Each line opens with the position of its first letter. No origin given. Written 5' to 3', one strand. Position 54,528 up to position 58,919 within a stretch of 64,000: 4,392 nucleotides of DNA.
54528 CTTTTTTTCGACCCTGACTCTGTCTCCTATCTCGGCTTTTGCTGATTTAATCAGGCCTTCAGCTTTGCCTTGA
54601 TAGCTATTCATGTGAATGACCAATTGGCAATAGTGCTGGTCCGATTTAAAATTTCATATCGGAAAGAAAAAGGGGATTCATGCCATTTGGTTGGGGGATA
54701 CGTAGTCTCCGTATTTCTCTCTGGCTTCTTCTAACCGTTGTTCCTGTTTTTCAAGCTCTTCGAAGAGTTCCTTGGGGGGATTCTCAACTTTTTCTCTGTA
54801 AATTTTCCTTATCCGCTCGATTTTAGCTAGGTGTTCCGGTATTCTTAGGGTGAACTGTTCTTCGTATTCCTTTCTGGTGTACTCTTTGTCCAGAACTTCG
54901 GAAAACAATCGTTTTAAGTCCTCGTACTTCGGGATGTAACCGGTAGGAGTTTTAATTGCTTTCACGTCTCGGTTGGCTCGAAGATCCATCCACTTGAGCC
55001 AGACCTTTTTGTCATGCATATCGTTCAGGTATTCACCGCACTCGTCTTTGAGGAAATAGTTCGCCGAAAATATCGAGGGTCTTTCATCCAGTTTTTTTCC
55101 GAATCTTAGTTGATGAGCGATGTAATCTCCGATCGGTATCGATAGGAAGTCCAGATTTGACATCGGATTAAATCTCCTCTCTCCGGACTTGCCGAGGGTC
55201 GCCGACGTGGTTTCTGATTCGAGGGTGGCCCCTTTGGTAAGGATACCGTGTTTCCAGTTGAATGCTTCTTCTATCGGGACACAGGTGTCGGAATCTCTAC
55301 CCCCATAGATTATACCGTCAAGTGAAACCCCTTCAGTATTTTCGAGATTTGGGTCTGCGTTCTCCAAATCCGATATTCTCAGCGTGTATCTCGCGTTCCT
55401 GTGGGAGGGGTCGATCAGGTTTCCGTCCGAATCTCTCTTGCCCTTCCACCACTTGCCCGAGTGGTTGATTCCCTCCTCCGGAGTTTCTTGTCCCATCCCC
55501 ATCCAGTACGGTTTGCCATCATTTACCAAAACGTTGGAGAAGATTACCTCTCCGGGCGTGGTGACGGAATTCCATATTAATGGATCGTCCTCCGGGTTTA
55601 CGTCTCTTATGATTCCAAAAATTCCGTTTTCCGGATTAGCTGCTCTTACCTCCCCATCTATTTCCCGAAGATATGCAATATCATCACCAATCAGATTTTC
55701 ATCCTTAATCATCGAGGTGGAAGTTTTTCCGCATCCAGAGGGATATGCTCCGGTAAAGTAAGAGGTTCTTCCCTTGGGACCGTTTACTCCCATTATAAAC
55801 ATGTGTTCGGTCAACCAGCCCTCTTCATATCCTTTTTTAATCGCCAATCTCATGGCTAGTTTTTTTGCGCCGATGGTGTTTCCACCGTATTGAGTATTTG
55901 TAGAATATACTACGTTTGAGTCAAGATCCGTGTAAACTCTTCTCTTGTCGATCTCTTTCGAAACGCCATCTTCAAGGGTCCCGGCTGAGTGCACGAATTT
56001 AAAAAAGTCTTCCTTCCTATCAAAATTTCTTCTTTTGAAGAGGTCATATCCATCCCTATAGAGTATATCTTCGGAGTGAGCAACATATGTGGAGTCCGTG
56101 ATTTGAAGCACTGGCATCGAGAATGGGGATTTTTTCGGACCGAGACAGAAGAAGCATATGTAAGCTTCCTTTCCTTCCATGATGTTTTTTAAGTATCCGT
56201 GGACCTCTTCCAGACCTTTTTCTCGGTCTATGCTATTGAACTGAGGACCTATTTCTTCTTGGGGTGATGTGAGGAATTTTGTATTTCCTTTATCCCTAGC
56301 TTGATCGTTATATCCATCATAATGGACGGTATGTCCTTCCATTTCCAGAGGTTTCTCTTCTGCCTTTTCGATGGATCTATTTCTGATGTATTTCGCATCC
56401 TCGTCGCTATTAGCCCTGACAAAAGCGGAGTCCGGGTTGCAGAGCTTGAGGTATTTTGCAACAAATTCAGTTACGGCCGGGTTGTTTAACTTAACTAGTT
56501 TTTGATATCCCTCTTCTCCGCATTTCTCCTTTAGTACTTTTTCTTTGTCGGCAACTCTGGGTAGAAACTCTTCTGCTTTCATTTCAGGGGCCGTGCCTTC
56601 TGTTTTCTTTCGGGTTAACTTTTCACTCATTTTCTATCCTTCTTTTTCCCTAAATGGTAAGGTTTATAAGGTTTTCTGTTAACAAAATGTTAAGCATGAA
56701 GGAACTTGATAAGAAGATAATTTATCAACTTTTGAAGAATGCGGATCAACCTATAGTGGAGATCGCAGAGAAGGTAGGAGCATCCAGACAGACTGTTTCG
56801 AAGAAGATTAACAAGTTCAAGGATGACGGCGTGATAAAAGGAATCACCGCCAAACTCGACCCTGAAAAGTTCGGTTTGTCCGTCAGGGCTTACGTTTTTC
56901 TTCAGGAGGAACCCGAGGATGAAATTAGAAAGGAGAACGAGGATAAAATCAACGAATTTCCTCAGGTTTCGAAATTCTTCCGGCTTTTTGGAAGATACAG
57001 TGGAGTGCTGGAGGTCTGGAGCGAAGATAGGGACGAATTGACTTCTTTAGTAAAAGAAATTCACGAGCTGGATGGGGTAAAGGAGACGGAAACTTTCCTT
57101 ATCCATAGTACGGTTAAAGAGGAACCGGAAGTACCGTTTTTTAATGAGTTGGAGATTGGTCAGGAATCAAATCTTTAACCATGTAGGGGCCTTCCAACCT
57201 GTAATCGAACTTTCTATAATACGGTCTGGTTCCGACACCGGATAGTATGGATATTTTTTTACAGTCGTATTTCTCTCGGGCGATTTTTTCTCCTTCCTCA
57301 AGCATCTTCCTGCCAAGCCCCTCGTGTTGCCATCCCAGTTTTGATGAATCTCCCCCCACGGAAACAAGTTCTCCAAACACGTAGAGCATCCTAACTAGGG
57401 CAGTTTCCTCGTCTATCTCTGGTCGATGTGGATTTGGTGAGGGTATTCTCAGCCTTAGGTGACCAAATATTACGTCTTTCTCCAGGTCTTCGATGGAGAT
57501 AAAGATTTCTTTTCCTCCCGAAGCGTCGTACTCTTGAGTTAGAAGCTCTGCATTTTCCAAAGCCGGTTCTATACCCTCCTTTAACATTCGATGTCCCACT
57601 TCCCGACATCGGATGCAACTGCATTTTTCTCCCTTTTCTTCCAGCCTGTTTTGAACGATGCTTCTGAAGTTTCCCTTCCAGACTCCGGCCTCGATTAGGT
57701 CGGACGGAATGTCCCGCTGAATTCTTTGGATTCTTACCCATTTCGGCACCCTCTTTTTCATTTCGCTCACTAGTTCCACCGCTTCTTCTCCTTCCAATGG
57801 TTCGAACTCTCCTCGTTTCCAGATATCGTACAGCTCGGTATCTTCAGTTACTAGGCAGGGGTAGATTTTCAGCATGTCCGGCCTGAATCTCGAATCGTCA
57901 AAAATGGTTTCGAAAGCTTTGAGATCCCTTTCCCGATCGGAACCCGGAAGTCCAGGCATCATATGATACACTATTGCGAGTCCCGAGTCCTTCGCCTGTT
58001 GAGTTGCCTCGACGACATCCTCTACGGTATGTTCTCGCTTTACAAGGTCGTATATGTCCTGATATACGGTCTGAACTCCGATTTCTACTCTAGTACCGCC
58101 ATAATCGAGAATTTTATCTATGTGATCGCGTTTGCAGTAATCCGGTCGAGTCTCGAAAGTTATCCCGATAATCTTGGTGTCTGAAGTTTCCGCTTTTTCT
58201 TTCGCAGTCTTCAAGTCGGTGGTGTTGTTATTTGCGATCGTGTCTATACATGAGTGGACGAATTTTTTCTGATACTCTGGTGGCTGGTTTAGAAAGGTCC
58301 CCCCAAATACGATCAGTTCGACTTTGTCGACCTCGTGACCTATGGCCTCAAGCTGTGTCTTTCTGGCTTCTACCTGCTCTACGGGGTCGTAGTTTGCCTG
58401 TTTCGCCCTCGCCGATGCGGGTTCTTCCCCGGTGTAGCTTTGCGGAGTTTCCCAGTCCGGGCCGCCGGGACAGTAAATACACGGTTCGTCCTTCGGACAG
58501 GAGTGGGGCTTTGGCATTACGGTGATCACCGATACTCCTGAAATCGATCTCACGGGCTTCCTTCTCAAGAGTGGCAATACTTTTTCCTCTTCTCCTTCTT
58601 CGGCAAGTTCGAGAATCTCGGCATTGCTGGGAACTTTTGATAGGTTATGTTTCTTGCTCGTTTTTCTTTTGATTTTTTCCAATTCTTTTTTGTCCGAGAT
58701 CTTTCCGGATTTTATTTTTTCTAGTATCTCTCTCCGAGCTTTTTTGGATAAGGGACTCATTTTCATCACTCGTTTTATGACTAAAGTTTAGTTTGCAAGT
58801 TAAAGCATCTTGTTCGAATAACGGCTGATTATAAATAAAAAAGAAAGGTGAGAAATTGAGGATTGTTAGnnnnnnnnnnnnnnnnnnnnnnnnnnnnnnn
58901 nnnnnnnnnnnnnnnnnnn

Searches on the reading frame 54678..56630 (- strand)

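Call 78: search_protein_families(library=pfam, proteins=[window:54678-56630:-], max_evalue=0.00001)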
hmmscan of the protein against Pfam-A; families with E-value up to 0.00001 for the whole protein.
window:54678-56630:- (650 aa): 3 families
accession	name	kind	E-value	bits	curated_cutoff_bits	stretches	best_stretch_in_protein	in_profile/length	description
PF00821.23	PEPCK_GTP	-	1.1e-111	373.6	23.8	1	272-632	1-357/357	Phosphoenolpyruvate carboxykinase C-terminal P-loop domain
PF17297.7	PEPCK_N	-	6.5e-58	196.4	23.8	1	55-267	1-217/218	Phosphoenolpyruvate carboxykinase N-terminal domain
PF01293.25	PEPCK_ATP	-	9.3e-07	28.3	26.5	1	140-371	71-286/465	Phosphoenolpyruvate carboxykinase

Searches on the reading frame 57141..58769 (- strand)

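Call 78: search_protein_families(library=pfam, proteins=[window:57141-58769:-], max_evalue=0.00001)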
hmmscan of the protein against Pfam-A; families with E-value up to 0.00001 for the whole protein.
window:57141-58769:- (542 aa): 3 families
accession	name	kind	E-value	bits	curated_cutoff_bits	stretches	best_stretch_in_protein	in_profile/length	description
PF16199.10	Radical_SAM_C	-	4.9e-27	94.3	31.9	1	297-378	1-85/85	Radical_SAM C-terminal domain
PF04055.27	Radical_SAM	-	1.3e-18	68.2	29.5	1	91-280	7-157/166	Radical SAM superfamily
PF23613.1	ELP3_N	-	2.2e-17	63.2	27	1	10-76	3-70/70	ELP3 N-terminal domain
